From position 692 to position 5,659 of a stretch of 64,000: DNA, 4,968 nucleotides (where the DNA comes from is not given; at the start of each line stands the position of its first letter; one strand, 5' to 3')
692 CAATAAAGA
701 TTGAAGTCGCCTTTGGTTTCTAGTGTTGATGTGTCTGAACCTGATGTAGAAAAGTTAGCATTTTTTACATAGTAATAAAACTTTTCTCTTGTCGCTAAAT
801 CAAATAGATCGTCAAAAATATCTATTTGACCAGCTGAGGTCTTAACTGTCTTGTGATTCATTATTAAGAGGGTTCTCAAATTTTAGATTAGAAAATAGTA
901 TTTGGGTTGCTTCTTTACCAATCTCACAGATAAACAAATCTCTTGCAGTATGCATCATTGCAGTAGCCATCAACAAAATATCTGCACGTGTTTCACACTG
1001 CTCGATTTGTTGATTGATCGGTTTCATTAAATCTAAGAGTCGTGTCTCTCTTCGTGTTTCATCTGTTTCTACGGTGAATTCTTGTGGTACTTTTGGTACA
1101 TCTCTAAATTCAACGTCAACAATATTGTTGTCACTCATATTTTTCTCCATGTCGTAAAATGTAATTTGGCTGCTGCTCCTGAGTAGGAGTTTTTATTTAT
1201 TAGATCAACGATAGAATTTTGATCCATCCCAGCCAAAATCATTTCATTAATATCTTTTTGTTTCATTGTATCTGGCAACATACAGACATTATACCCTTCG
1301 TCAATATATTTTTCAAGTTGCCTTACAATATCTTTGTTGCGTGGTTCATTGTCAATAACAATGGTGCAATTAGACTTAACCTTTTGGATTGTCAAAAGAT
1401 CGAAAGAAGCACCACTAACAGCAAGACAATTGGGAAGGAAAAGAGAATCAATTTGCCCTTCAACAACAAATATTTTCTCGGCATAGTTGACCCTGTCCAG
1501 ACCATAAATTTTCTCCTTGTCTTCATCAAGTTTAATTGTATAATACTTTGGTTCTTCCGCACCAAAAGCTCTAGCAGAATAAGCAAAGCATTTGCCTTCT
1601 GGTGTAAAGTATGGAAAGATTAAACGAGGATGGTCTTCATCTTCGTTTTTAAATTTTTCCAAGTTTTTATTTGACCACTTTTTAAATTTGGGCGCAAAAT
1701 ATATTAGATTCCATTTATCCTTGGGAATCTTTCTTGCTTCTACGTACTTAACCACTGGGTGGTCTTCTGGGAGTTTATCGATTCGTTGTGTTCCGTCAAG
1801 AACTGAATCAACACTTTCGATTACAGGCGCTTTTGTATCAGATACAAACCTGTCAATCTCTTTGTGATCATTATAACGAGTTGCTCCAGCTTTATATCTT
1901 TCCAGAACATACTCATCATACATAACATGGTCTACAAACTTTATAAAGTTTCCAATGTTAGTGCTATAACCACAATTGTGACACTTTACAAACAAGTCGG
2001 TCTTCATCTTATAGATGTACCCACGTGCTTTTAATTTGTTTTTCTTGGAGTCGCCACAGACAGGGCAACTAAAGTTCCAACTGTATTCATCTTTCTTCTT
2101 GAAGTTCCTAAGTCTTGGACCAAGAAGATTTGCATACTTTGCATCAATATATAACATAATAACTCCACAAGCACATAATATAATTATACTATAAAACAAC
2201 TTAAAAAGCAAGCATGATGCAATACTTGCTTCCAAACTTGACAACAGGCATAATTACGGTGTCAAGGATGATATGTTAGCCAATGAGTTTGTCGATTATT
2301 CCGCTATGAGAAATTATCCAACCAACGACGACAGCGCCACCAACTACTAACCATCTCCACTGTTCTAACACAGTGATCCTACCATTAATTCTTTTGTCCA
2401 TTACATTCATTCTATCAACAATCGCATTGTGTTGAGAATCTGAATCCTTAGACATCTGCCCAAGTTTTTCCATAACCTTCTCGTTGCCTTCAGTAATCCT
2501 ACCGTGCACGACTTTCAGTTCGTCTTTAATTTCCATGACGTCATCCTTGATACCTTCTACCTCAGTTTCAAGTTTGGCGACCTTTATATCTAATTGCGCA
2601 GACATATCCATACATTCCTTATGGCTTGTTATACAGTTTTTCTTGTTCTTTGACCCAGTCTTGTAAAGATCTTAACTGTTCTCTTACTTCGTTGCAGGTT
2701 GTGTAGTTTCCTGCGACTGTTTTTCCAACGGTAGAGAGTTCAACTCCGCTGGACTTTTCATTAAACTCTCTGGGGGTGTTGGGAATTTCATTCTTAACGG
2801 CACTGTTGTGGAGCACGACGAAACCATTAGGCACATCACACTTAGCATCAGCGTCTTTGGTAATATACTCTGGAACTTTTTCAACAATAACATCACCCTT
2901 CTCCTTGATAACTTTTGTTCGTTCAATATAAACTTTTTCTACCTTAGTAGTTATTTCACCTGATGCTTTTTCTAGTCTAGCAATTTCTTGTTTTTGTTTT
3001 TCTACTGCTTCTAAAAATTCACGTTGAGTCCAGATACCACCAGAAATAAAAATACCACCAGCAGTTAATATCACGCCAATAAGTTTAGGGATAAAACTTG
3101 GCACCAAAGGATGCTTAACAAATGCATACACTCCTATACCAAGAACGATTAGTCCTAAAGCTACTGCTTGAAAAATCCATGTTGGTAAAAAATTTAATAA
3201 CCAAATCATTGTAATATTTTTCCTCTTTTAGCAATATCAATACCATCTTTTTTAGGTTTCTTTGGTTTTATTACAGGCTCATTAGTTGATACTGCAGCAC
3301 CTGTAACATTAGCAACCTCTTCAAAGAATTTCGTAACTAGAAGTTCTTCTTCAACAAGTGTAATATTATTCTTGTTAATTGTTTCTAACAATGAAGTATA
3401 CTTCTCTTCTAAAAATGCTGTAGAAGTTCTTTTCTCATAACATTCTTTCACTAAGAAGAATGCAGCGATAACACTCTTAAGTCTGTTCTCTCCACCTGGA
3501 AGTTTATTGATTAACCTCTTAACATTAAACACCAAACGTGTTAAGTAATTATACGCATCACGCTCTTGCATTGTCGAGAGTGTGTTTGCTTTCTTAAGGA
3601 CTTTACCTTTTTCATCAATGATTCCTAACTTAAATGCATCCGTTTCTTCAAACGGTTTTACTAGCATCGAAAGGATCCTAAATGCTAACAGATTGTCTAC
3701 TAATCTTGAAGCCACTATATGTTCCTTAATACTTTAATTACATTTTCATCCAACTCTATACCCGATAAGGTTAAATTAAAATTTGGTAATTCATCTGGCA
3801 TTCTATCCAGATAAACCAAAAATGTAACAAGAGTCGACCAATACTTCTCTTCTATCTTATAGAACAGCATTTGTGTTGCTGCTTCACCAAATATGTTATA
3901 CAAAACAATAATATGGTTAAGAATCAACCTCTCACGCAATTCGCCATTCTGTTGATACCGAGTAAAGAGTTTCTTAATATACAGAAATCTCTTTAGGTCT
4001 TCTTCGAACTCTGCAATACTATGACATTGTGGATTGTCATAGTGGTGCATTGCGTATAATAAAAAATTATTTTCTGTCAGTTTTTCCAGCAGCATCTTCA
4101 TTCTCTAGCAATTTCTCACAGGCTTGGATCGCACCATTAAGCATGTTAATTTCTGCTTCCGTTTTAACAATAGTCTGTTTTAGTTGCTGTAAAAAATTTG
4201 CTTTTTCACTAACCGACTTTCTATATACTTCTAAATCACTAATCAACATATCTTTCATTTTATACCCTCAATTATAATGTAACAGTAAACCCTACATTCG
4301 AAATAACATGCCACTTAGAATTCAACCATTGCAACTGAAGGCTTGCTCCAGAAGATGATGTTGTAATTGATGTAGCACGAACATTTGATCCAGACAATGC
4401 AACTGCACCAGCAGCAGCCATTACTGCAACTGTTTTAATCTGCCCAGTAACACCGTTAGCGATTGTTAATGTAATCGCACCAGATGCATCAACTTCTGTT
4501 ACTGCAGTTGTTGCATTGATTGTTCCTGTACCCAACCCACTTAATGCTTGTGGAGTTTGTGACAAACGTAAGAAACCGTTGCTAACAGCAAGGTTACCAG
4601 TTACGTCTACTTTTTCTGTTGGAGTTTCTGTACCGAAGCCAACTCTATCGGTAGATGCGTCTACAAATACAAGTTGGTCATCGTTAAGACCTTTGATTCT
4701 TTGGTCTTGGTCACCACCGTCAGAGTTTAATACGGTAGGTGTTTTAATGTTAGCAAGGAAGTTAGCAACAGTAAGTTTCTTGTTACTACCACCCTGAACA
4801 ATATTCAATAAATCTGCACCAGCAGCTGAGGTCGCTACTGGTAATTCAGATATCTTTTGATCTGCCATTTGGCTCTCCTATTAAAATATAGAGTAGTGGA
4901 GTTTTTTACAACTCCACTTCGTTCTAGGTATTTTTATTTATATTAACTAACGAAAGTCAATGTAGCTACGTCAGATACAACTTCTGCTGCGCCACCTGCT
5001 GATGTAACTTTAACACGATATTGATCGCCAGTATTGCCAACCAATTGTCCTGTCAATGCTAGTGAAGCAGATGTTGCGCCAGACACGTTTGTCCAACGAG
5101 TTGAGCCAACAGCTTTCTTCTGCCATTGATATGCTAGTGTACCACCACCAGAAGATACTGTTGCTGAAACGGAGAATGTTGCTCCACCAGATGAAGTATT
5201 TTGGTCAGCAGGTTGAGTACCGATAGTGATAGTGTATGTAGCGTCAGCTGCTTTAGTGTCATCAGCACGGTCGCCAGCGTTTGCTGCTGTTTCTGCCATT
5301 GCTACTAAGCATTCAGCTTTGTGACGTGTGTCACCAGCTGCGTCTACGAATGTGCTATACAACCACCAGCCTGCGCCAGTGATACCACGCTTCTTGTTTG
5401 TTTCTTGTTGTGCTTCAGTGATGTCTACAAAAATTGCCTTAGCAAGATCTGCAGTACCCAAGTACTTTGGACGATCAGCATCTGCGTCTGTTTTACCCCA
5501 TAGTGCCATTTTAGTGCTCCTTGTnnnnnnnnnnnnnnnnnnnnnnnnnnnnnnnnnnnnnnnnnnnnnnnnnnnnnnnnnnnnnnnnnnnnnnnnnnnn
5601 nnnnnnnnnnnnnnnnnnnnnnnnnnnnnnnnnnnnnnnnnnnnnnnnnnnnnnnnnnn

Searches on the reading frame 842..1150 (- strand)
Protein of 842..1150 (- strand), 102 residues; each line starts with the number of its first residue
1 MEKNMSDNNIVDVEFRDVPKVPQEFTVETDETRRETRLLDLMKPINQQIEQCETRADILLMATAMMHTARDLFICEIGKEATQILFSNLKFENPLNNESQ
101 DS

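Call 15: search_protein_families(library=phrogs, proteins=[window:842-1150:-], max_evalue=0.01)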
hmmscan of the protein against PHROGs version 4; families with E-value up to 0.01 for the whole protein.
window:842-1150:- (102 aa): 0 families

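Call 30: search_protein_families(library=pfam, proteins=[window:842-1150:-], max_evalue=1)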
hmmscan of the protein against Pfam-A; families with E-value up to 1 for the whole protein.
window:842-1150:- (102 aa): 1 family
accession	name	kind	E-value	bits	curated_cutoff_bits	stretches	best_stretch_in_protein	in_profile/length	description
PF11333.13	DUF3135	-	0.044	14.5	22.7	1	27-68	31-72/81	Protein of unknown function (DUF3135)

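Call 34: find_encoding_contigs(protein=window:845-1150:-, flank=10000, max_places=6)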
Protein window:845-1150:- (102 aa): 2 contigs read that carry it; 2 places shown.
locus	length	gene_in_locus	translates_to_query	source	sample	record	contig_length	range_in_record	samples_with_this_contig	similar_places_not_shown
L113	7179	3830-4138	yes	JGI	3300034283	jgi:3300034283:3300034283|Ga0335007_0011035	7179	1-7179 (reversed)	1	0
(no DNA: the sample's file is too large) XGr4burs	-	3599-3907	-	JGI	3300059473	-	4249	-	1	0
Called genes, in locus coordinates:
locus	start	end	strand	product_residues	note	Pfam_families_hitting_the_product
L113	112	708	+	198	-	-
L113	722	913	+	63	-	-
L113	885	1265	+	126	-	PF23837:DUF7207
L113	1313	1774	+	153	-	-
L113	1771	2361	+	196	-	-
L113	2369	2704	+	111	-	PF23831:DUF7201 (weak)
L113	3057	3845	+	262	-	-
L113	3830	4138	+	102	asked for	-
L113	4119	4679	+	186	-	PF13640:2OG-FeII_Oxy_3 (weak)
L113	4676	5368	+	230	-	PF02511:Thy1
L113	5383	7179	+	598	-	PF00317:Ribonuc_red_lgN, PF02867:Ribonuc_red_lgC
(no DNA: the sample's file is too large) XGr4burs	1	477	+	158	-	?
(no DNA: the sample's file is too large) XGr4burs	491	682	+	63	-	-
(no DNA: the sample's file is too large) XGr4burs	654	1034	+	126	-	PF23837:DUF7207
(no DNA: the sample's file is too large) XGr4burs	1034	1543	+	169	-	-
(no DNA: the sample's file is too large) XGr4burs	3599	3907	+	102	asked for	-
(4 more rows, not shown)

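Call 39: find_related_loci(query=L113:5383-7179:+, collection=viral_contigs, flank=10000)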
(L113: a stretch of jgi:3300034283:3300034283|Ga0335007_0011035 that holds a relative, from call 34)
Query L113:5383-7179:+ (598 aa) in viral_contigs; peptide patterns used: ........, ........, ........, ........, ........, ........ (x = any residue, [..] = any of these).
600 stretches matched a pattern (row limit reached: there are more); 600 encode a relative of the query (tblastn E <= 1e-3); the best 80 are kept; 80 distinct loci.
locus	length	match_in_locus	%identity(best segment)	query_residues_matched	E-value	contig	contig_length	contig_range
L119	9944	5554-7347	86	1-598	0e+0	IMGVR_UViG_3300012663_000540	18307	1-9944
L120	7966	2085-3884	84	3-598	0e+0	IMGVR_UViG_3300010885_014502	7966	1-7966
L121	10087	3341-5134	83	1-598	0e+0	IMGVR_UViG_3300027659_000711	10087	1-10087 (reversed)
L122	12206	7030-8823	83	1-598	0e+0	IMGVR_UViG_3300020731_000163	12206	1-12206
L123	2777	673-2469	83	1-598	0e+0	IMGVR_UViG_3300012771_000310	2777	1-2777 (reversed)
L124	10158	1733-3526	83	1-598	0e+0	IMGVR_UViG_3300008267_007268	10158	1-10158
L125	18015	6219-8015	83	1-598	0e+0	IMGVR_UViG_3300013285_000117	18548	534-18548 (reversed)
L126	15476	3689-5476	84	1-598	0e+0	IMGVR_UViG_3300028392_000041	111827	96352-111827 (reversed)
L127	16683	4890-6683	83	1-598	0e+0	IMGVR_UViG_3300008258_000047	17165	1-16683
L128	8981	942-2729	83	3-598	0e+0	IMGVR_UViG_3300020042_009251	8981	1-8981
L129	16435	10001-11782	83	1-598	0e+0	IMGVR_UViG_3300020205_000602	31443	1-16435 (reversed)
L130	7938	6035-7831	83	1-598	0e+0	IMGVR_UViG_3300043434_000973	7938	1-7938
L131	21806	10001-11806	82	1-598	0e+0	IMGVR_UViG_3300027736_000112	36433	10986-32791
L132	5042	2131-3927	83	1-598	0e+0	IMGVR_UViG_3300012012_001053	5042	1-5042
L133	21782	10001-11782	82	1-598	0e+0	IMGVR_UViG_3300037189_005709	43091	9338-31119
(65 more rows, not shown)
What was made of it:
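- Tried and rejected: (5) I walked downstream through NrdA (call 39).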

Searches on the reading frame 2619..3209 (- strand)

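Call 15: search_protein_families(library=phrogs, proteins=[window:2619-3209:-], max_evalue=0.01)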
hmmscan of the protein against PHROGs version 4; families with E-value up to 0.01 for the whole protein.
window:2619-3209:- (196 aa): 2 families
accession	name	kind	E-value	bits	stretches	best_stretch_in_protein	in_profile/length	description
phrog_4952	-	other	1.5e-41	143.2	1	35-192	28-168/171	signal peptide motif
phrog_2536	-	lysis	0.00053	21.1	1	67-140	35-109/129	Rz-like spanin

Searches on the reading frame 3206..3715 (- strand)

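Call 15: search_protein_families(library=phrogs, proteins=[window:3206-3715:-], max_evalue=0.01)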
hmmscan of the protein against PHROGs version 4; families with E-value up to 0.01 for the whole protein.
window:3206-3715:- (169 aa): 2 families
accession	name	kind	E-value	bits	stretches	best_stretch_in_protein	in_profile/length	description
phrog_18642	-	unknown function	4e-36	125.7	1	1-110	1-108/197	-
phrog_2086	-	unknown function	2.2e-20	74.3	1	3-156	5-149/156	-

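Call 30: search_protein_families(library=pfam, proteins=[window:3206-3715:-], max_evalue=1)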
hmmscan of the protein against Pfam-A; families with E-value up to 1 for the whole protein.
window:3206-3715:- (169 aa): 1 family
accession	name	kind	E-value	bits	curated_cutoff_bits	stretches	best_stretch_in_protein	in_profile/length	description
PF04379.20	DUF525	-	0.056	14.1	27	1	106-152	15-61/87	ApaG domain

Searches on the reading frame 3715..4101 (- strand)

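Call 15: search_protein_families(library=phrogs, proteins=[window:3715-4101:-], max_evalue=0.01)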
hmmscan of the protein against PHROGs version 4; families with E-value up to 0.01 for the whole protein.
window:3715-4101:- (128 aa): 1 family
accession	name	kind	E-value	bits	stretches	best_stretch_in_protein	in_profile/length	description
phrog_407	-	unknown function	3e-45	153.8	1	3-128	1-120/120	-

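Call 30: search_protein_families(library=pfam, proteins=[window:3715-4101:-], max_evalue=1)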
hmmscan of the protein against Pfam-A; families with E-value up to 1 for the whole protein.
window:3715-4101:- (128 aa): 1 family
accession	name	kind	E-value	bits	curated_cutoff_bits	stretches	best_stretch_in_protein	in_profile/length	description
PF23837.1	DUF7207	-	4.2e-46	156.2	27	1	3-128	1-120/120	Family of unknown function (DUF7207)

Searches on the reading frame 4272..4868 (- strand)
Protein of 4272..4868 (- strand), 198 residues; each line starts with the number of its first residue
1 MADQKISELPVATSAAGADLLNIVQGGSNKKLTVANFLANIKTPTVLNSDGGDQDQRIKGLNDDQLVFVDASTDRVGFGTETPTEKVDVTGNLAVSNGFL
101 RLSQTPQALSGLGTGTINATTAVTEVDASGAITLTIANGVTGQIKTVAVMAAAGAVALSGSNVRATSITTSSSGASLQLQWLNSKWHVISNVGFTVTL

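Call 15: search_protein_families(library=phrogs, proteins=[window:4272-4868:-], max_evalue=0.01)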
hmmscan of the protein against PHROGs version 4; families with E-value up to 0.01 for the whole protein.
window:4272-4868:- (198 aa): 2 families
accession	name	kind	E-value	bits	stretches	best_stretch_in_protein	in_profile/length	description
phrog_5906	-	unknown function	5.5e-06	27.5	1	63-173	30-150/197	-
phrog_9942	-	tail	0.00059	18.9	1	67-97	32-62/1178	tail fiber protein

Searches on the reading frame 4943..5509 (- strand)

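Call 15: search_protein_families(library=phrogs, proteins=[window:4943-5509:-], max_evalue=0.01)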
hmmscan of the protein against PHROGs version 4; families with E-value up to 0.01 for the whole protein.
window:4943-5509:- (188 aa): 7 families
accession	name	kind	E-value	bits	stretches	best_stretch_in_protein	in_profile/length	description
phrog_613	-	head and packaging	2e-56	192.2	1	2-187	7-216/218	head protein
phrog_26159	-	unknown function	7.1e-21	75.6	1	1-89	1-92/93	-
phrog_25852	-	head and packaging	1.9e-09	37.7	1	74-186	386-503/532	virion structural protein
phrog_27200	-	unknown function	6.2e-09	34.8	1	44-186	1395-1535/1832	-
phrog_2973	-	head and packaging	6.4e-06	26.8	1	73-186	84-191/310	Hoc-like head decoration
phrog_11617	-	unknown function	0.0063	17.5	0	1-160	1-156/190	-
phrog_4069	-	head and packaging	0.0092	17.1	0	96-183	34-112/116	Hoc-like head decoration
